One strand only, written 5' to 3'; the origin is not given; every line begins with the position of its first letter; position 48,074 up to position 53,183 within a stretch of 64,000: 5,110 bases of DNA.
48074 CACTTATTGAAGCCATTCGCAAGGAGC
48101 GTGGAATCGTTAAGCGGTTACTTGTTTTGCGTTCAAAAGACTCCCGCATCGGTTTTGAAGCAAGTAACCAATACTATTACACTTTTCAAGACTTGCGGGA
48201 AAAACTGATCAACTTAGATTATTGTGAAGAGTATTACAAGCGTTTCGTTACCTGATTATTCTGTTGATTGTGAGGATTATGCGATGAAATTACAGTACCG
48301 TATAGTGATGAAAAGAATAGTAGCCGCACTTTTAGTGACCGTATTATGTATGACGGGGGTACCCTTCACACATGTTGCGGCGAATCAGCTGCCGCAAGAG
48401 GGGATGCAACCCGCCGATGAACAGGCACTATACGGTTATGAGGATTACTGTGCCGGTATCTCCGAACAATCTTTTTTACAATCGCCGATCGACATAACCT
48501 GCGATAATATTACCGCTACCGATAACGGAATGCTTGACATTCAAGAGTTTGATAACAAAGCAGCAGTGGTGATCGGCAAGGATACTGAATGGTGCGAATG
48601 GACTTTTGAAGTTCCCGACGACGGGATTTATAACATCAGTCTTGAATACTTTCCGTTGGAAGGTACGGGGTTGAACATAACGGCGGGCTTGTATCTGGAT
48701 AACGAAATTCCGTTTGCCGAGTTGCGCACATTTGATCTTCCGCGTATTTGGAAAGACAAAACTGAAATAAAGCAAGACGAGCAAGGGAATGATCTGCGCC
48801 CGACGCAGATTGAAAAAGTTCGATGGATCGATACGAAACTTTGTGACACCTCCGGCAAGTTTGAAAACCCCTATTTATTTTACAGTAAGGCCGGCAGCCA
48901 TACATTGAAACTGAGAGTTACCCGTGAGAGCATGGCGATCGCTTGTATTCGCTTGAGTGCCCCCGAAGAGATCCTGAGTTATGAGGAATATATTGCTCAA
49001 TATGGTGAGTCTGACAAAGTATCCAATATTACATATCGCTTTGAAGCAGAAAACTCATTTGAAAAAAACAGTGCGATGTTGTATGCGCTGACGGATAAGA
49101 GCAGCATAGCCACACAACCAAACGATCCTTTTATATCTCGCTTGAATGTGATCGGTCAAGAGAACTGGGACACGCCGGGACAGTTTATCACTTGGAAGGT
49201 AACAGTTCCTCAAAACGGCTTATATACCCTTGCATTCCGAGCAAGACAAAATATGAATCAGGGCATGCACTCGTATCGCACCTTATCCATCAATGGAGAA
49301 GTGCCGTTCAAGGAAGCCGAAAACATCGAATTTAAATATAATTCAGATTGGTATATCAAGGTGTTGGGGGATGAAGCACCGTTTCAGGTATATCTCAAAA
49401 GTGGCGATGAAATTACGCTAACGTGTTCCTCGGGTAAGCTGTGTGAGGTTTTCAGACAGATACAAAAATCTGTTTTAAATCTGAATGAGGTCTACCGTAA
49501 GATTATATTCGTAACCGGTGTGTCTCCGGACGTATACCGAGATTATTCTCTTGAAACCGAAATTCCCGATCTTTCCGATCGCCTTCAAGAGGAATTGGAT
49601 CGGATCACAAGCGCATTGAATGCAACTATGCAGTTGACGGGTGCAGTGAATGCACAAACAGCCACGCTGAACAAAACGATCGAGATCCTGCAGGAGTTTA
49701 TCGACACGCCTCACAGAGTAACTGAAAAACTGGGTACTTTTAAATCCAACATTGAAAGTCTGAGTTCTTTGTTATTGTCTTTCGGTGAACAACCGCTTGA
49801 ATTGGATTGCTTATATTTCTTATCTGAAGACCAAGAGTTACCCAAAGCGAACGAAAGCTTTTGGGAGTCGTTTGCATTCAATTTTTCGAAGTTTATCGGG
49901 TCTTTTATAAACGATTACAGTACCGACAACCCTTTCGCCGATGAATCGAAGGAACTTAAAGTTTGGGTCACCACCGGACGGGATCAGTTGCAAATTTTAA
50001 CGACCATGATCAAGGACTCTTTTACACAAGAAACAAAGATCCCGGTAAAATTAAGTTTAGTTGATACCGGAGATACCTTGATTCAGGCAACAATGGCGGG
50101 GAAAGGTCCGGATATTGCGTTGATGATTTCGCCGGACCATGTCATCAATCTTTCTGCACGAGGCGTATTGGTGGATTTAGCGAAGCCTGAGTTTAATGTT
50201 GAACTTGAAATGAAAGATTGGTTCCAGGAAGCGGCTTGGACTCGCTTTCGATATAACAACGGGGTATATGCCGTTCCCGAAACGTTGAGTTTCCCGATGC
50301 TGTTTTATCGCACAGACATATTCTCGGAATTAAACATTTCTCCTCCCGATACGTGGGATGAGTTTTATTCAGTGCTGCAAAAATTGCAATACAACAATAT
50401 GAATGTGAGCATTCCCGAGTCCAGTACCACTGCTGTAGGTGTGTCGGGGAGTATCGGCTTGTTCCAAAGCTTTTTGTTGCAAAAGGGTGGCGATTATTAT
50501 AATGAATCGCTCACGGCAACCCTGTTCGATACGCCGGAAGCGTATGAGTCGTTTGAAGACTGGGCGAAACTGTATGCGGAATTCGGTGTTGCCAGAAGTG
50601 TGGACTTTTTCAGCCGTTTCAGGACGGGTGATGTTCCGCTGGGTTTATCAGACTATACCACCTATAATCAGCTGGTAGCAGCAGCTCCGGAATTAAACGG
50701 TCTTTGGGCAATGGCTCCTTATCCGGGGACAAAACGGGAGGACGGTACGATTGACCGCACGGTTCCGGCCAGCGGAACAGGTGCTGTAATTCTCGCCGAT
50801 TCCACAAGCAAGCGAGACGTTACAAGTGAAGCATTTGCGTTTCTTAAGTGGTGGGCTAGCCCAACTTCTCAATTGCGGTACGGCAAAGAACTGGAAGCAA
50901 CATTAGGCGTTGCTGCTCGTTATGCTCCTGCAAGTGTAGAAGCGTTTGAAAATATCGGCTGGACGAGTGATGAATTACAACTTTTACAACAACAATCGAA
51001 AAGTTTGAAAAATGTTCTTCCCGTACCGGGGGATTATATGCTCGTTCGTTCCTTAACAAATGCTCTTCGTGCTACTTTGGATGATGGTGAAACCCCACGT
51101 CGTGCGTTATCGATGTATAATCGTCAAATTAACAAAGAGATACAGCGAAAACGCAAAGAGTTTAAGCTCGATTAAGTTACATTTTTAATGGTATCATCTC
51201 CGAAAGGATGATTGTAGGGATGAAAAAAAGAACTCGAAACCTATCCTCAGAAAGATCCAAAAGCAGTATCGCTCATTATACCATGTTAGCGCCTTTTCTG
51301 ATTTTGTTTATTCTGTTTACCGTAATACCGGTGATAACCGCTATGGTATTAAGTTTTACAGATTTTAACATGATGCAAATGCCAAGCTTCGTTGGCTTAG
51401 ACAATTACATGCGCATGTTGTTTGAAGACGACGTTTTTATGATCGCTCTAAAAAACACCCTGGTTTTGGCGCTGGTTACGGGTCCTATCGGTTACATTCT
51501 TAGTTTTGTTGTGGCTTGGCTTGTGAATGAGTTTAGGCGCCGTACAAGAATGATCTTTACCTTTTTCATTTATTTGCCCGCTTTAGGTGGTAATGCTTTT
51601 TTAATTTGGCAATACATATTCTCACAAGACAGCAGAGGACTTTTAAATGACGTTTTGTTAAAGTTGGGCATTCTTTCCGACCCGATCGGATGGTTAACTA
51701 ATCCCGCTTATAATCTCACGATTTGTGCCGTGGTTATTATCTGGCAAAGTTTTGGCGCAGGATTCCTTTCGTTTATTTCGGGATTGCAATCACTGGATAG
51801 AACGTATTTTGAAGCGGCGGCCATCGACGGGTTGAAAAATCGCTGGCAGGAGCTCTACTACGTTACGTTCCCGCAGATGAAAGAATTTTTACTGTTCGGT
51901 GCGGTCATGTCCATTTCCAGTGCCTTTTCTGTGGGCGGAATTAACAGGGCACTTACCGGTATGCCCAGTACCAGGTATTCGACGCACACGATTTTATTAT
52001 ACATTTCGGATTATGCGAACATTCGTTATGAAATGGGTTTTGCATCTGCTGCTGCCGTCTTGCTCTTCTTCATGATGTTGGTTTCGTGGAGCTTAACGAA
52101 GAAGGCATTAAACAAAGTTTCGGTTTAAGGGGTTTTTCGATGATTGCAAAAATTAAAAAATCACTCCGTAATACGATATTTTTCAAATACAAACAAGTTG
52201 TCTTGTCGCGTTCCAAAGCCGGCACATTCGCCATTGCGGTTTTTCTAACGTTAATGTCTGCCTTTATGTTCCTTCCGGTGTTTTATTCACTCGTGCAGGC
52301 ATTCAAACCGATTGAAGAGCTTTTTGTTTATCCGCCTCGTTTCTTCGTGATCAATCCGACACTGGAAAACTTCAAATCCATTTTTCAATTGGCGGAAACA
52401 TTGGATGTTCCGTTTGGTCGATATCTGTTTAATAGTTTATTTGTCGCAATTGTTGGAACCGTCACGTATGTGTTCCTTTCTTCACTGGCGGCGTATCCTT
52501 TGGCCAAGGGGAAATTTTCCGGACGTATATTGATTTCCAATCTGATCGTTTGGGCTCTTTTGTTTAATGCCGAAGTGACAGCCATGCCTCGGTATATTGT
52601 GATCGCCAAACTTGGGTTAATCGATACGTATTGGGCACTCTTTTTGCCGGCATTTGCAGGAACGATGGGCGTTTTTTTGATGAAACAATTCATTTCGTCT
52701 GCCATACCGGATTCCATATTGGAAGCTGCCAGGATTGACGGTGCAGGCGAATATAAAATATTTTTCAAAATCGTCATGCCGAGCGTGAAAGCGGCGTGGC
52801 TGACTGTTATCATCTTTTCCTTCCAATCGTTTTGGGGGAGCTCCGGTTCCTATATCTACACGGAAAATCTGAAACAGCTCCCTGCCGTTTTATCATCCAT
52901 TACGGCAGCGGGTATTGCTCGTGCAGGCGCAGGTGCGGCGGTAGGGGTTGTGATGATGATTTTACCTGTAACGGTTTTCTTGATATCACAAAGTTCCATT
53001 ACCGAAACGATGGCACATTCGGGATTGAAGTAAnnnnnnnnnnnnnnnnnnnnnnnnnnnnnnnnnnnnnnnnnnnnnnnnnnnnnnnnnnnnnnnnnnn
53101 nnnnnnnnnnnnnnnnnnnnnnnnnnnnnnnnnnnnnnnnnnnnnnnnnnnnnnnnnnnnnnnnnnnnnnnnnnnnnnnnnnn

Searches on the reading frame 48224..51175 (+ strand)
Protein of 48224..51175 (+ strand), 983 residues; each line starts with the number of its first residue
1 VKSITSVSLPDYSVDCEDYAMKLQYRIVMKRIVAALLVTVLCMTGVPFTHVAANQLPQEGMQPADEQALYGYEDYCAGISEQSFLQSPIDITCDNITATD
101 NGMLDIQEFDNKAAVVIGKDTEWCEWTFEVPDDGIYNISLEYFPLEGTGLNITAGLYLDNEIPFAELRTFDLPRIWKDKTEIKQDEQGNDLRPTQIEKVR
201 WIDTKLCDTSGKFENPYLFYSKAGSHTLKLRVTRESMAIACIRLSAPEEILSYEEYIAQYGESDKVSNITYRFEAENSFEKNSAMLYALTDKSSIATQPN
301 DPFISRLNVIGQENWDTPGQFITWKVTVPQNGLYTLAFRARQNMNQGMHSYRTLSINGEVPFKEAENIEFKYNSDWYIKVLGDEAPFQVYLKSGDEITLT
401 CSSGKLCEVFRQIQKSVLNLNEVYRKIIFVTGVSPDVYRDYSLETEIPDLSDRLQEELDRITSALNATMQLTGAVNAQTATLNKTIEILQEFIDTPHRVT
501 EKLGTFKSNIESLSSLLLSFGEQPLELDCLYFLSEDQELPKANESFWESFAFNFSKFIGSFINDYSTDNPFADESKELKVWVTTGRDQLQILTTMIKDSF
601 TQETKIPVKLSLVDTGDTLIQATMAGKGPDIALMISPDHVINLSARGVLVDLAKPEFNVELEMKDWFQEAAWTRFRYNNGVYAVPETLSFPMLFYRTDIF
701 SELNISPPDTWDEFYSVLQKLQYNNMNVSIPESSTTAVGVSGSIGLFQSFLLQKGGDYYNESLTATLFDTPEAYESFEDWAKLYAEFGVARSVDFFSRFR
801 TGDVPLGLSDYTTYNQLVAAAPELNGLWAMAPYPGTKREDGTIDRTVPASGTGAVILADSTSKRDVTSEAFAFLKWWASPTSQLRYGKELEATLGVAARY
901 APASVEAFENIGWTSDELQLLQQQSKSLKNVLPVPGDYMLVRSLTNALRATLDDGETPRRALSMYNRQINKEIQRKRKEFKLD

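Call 6: search_protein_families(library=pfam, proteins=[window:48224-51175:+], max_evalue=0.01)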
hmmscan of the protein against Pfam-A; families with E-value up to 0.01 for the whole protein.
window:48224-51175:+ (983 aa): 3 families
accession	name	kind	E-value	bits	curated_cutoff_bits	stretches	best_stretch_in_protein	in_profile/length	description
PF01547.30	SBP_bac_1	-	2.5e-24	87.3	26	1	591-883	9-306/307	Bacterial extracellular solute-binding protein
PF13416.11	SBP_bac_8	-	7e-22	79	27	1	598-888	4-254/279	Bacterial extracellular solute-binding protein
PF25275.1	Golvesin_C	-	0.0085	16.6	31.6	0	318-347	39-68/132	Golvesin C-terminal domain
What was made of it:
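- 48284..51175 (+): Copy B giant SBP. SBP_bac_1 and weak Golvesin_C (call 6).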

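Call 13: search_protein_families(library=ncbifam, proteins=[window:48224-51175:+], max_evalue=0.01)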
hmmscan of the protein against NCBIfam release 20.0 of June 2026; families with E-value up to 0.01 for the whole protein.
window:48224-51175:+ (983 aa): 5 families
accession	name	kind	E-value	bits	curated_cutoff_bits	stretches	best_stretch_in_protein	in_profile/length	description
NF007011.0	PRK09474.1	equivalog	5.3e-09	35.4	291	1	574-725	29-169/396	maltose/maltodextrin ABC transporter substrate-binding protein MalE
NF053763.1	ABCarbgalBndGanS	equivalog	1.8e-06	27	700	1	572-722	35-177/420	galactooligosaccharide ABC transporter substrate-binding protein GanS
TIGR00996.1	Mtu_fam_mce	paralog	0.0015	17.7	140.5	1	424-517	150-225/291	MCE family protein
TIGR03850.1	bind_CPR_0540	equivalog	0.0078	14.9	299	0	658-784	128-251/437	carbohydrate ABC transporter substrate-binding protein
TIGR03851.1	chitin_NgcE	equivalog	0.0085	15.1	399.65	0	564-726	27-198/450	N-acetylglucosamine/diacetylchitobiose ABC transporter substrate-binding protein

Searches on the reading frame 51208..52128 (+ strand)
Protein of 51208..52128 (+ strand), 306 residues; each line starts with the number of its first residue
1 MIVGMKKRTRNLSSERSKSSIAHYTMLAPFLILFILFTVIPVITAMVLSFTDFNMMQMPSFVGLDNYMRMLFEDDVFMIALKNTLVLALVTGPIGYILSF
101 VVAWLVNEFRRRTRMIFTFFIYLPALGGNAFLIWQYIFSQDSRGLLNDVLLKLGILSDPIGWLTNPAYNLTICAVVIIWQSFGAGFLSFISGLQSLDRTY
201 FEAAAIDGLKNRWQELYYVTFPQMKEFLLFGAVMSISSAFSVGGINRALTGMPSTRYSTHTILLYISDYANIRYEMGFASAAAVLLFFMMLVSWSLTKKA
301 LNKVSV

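Call 6: search_protein_families(library=pfam, proteins=[window:51208-52128:+], max_evalue=0.01)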
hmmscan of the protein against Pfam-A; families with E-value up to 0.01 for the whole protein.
window:51208-52128:+ (306 aa): 1 family
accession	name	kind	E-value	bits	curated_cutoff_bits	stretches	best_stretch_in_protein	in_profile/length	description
PF00528.27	BPD_transp_1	-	1.8e-08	34.8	26.4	1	95-293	1-172/184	Binding-protein-dependent transport system inner membrane component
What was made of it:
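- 51220..52128 (+): Copy B permease P1. BPD_transp_1 (call 6).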

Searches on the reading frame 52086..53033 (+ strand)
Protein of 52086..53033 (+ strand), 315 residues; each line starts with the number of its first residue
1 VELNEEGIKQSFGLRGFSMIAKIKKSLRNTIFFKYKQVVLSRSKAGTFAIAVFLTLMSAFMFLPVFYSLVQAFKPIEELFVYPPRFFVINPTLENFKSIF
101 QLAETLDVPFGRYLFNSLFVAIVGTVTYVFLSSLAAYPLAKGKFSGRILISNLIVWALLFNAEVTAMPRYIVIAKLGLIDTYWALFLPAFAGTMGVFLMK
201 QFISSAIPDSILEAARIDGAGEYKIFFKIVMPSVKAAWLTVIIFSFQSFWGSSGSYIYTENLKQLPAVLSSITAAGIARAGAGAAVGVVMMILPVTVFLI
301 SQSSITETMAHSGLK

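Call 6: search_protein_families(library=pfam, proteins=[window:52086-53033:+], max_evalue=0.01)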
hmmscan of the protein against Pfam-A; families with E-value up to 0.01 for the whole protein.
window:52086-53033:+ (315 aa): 1 family
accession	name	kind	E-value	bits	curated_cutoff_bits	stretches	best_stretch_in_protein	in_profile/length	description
PF00528.27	BPD_transp_1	-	0.0032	17.7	26.4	0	150-302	20-175/184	Binding-protein-dependent transport system inner membrane component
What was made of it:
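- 52140..53033 (+): Copy B permease P2. Weak BPD_transp_1 (call 6).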
